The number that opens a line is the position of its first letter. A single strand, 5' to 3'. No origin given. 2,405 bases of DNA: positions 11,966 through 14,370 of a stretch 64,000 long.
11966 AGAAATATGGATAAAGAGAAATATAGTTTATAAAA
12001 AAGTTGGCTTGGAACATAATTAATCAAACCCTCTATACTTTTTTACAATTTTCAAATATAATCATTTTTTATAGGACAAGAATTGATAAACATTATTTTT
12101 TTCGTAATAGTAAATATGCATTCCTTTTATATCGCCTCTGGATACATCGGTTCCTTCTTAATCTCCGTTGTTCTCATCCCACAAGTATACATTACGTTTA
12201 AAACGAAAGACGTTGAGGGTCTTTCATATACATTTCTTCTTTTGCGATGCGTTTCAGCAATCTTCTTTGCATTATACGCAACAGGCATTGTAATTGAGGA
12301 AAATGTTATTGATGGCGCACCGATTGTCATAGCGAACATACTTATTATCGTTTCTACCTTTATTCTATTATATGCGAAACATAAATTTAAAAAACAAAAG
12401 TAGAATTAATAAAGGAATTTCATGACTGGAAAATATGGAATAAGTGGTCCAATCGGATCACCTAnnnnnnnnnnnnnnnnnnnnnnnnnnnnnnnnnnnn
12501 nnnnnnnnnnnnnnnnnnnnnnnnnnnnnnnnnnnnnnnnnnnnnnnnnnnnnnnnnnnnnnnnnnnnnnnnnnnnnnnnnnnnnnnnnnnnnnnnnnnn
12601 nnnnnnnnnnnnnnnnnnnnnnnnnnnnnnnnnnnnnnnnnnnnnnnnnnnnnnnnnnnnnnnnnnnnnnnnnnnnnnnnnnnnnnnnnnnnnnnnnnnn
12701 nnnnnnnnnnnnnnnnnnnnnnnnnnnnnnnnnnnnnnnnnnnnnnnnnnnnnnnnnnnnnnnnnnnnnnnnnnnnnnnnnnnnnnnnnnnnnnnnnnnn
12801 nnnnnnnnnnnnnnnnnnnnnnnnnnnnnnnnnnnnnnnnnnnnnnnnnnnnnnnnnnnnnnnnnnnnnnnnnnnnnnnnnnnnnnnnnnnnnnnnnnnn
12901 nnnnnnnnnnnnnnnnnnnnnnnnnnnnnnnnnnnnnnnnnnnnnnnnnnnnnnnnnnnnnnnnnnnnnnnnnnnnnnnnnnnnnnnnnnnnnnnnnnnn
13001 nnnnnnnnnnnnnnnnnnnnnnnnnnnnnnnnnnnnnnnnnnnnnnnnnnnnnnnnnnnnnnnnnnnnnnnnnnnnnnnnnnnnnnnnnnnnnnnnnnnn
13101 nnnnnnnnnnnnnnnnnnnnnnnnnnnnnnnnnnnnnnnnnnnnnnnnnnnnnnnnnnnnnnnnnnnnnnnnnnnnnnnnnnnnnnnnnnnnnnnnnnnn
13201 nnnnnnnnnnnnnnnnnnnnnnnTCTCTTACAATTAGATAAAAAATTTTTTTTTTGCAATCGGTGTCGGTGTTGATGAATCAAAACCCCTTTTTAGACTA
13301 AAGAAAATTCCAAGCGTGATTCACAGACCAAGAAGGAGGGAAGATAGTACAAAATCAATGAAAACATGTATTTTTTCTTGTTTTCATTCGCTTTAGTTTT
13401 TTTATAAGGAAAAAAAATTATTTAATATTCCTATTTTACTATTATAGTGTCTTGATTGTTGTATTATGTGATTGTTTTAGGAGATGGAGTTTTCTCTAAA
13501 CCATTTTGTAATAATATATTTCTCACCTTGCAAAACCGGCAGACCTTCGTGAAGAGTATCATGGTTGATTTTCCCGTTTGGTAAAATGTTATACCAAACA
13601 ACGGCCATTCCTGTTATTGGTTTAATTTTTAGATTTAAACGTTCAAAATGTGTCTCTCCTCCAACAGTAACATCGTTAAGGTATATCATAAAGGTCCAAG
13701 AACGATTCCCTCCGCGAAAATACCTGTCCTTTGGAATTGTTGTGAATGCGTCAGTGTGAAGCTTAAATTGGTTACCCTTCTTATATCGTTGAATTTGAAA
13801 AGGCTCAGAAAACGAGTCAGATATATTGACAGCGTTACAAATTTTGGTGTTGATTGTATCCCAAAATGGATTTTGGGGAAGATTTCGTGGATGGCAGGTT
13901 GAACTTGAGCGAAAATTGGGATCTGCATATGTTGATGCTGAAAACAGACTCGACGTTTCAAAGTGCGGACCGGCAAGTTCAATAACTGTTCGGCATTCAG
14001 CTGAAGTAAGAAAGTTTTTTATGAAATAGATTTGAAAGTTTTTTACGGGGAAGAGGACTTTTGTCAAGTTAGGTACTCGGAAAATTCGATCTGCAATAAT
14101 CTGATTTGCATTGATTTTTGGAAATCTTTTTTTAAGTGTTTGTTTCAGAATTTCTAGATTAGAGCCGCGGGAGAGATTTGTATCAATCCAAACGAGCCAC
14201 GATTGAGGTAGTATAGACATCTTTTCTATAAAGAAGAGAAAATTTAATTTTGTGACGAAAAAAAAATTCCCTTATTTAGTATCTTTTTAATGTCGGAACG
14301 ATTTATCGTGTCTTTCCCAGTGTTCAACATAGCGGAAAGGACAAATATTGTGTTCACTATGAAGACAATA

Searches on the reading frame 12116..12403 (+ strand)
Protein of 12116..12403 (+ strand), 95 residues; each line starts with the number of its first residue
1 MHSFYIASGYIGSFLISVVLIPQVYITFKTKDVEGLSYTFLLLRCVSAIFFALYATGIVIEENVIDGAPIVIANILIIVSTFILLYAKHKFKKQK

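Call 96: search_protein_families(library=ncbifam, proteins=[window:12116-12403:+], max_evalue=0.001)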
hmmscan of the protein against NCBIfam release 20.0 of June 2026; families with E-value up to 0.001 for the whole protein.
window:12116-12403:+ (95 aa): 2 families
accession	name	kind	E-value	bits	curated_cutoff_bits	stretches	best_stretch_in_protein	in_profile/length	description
NF037968.1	SemiSWEET_2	subfamily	1.1e-09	38.3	80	1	9-90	1-75/76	SemiSWEET transporter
TIGR00951.1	2A43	subfamily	6.6e-06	26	192.35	1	14-89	12-87/233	lysosomal Cystine Transporter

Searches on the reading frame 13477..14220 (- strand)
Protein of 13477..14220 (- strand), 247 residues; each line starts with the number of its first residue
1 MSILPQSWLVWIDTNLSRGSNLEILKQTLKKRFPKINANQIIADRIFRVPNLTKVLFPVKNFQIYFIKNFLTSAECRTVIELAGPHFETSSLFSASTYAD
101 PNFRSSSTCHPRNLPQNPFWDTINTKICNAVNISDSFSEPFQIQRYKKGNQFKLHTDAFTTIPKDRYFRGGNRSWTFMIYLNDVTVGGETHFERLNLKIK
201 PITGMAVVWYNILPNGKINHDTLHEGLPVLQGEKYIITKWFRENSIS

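Call 31: search_protein_families(library=pfam, proteins=[window:13477-14220:-], max_evalue=0.001)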
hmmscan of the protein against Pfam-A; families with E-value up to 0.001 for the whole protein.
window:13477-14220:- (247 aa): 1 family
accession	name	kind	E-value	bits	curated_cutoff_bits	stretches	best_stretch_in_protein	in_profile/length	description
PF13640.12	2OG-FeII_Oxy_3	-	1.1e-15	58.8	27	1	141-242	1-98/98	2OG-Fe(II) oxygenase superfamily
